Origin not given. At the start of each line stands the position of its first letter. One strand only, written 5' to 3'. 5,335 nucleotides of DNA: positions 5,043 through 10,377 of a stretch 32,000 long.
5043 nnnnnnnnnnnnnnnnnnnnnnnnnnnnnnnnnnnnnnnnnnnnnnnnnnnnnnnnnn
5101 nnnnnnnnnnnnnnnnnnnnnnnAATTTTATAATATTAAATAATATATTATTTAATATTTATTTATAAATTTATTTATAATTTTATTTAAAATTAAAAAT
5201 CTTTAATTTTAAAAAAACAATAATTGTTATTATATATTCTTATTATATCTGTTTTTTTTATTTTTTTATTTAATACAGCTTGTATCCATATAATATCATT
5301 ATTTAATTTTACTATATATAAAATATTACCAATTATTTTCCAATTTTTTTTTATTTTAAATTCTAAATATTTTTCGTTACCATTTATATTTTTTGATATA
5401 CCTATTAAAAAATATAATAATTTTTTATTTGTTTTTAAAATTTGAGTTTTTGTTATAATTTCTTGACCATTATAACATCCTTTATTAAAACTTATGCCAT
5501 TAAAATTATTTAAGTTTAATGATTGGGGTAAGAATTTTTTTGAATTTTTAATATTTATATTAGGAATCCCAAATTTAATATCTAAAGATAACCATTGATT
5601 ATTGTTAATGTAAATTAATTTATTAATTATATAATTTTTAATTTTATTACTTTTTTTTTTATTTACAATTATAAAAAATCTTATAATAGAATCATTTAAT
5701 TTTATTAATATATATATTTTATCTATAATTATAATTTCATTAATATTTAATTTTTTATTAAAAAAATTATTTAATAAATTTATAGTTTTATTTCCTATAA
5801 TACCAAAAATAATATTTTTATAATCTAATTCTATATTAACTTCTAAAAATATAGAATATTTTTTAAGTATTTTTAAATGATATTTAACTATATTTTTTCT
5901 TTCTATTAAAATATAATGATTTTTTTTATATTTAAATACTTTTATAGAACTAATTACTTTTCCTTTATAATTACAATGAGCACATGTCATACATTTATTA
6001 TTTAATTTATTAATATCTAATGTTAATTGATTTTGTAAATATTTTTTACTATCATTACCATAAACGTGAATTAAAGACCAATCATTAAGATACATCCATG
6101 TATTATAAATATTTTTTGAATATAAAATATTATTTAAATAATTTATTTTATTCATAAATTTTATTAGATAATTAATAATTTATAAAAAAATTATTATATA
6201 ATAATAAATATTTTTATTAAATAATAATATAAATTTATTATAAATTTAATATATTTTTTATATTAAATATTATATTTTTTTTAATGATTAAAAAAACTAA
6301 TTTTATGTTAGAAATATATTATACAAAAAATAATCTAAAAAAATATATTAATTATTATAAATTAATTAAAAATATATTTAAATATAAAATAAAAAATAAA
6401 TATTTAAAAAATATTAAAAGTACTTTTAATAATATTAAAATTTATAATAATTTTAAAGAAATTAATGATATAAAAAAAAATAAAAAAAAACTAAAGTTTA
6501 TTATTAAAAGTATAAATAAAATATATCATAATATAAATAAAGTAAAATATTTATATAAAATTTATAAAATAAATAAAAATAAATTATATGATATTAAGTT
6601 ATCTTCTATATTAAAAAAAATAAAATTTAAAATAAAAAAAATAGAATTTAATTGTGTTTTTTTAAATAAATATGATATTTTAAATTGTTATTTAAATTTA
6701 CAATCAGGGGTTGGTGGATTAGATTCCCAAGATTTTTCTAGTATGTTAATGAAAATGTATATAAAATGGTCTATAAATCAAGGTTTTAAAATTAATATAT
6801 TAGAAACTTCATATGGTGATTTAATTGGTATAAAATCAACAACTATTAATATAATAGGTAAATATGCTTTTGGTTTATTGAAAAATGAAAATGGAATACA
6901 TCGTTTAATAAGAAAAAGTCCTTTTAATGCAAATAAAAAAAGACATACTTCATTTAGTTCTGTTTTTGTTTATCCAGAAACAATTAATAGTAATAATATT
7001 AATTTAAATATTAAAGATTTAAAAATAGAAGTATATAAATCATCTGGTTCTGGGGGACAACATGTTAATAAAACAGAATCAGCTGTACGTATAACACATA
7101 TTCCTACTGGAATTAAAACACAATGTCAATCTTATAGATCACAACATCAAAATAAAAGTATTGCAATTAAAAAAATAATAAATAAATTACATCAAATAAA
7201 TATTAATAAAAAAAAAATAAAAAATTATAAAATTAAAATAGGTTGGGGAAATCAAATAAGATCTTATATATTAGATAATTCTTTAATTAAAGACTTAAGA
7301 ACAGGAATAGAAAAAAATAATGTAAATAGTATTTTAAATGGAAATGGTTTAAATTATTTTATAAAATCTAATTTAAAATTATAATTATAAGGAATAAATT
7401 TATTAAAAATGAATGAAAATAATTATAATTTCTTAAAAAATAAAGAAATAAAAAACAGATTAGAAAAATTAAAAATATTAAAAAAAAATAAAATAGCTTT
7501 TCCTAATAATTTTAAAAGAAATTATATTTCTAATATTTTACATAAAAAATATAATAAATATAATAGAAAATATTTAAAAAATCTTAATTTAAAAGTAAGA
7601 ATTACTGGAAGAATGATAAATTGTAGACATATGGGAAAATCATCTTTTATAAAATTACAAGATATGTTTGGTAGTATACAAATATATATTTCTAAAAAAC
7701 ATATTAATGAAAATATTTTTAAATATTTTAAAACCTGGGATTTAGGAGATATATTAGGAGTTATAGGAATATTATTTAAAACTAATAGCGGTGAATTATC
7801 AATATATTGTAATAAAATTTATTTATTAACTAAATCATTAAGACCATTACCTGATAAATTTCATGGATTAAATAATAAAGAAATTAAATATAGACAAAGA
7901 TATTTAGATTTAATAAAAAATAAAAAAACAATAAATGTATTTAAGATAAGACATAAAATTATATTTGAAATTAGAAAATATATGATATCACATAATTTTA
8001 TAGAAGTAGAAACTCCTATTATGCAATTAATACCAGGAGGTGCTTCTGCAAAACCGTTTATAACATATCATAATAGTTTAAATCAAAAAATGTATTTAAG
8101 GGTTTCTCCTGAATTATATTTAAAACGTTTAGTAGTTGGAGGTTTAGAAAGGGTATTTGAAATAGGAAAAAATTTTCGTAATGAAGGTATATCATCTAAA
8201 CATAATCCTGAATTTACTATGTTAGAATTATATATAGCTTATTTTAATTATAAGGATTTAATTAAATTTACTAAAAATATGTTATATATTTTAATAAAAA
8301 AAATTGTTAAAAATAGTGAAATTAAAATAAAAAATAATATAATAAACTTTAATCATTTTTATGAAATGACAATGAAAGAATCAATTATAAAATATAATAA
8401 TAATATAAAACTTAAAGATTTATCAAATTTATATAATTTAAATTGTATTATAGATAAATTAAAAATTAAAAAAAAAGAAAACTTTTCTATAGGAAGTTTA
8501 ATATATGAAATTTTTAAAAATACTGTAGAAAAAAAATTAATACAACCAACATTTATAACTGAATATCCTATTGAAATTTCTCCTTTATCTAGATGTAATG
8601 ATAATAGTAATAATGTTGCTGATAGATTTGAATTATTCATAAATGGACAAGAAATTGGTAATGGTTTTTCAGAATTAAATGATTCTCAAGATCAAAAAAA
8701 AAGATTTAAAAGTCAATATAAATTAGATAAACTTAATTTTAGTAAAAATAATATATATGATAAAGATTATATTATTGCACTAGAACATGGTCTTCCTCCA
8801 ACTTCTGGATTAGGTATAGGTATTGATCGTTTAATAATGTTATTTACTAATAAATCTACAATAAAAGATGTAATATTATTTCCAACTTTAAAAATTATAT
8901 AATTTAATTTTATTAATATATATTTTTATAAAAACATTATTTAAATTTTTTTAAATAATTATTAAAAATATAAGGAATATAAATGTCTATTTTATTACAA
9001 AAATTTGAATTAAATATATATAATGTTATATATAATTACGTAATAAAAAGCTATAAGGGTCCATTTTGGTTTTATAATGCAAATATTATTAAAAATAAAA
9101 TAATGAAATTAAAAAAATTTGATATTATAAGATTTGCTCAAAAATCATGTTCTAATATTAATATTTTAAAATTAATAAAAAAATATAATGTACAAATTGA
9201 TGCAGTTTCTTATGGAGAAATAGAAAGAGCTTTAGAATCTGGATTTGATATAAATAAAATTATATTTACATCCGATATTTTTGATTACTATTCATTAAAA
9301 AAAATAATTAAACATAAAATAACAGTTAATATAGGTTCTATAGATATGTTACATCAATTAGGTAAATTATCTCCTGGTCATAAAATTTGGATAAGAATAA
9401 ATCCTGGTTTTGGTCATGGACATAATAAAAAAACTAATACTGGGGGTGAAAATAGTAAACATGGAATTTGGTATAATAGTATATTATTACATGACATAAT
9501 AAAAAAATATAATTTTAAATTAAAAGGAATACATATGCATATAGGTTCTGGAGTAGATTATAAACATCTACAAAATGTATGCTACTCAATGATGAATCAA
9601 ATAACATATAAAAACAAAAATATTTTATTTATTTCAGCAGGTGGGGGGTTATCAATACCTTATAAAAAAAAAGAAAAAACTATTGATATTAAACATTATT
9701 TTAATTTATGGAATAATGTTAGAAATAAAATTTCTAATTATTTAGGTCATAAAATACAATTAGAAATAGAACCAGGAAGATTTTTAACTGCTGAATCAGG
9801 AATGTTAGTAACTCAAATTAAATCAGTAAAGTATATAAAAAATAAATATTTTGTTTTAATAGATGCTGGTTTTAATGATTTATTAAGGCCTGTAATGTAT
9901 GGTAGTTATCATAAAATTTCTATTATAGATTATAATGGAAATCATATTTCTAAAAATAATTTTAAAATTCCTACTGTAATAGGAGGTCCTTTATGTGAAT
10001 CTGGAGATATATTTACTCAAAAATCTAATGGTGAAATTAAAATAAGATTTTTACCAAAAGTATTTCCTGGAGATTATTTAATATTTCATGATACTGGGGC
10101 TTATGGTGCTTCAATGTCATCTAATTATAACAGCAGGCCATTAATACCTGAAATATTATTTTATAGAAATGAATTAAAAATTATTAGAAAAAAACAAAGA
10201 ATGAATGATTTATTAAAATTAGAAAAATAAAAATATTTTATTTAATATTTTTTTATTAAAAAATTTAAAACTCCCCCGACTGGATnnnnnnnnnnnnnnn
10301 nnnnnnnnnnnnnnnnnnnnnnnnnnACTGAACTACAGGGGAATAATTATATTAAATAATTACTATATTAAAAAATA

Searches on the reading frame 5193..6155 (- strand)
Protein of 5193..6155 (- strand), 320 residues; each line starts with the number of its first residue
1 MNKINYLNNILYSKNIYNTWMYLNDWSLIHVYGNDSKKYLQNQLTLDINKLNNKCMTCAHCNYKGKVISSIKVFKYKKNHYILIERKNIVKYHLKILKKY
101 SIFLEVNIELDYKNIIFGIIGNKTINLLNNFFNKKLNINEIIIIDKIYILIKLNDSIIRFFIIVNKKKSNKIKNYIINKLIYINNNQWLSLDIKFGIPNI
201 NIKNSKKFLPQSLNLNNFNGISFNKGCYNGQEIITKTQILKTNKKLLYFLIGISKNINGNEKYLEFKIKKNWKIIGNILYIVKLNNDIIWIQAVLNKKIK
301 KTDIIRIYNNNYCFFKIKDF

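Call 4: search_protein_families(library=pfam, proteins=[window:5193-6155:-], max_evalue=10)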
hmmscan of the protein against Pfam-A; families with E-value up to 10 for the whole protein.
window:5193-6155:- (320 aa): 3 families
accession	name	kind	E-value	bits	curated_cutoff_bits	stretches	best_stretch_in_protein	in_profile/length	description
PF21130.3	YgfZ_barrel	-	1.8e-13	50.8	27.2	1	243-309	1-67/68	YgfZ, beta-barrel domain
PF01571.26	GCV_T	-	7.5e-08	32.4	25.6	1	29-136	51-160/255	Aminomethyltransferase folate-binding domain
PF05077.17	DUF678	-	0.15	12.6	24.1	1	52-78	22-48/74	Protein of unknown function (DUF678)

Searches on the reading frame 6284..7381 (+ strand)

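Call 65: search_protein_families(library=pfam, proteins=[window:6284-7381:+], max_evalue=0.001)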
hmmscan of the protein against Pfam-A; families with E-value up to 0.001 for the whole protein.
window:6284-7381:+ (366 aa): 2 families
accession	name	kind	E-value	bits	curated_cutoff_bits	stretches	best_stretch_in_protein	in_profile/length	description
PF03462.23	PCRF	-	6e-40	137.6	24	1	40-227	4-194/194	PCRF domain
PF00472.26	RF-1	-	6.3e-31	107.2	35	1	238-339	4-116/116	RF-1 domain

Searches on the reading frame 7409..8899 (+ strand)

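Call 65: search_protein_families(library=pfam, proteins=[window:7409-8899:+], max_evalue=0.001)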
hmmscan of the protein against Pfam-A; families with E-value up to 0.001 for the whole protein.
window:7409-8899:+ (497 aa): 3 families
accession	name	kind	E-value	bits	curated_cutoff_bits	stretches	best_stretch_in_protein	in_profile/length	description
PF00152.25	tRNA-synt_2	-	1.7e-87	293.8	25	1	156-494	1-307/308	tRNA synthetases class II (D, K and N)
PF01336.31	tRNA_anti-codon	-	3.1e-17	62.7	27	1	63-140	1-75/75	OB-fold nucleic acid binding domain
PF01409.25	tRNA-synt_2d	-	7.4e-05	22.8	19.8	0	248-314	104-169/246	tRNA synthetases class II core domain (F)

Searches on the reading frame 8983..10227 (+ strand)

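Call 65: search_protein_families(library=pfam, proteins=[window:8983-10227:+], max_evalue=0.001)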
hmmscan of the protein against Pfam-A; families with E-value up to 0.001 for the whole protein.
window:8983-10227:+ (415 aa): 2 families
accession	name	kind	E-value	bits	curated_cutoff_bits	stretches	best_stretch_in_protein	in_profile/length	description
PF02784.22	Orn_Arg_deC_N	-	2.8e-47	161.6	23.4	1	48-270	19-247/247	Pyridoxal-dependent decarboxylase, pyridoxal binding domain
PF00278.28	Orn_DAP_Arg_deC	-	1.1e-20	74.2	23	1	177-372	5-95/95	Pyridoxal-dependent decarboxylase, C-terminal sheet domain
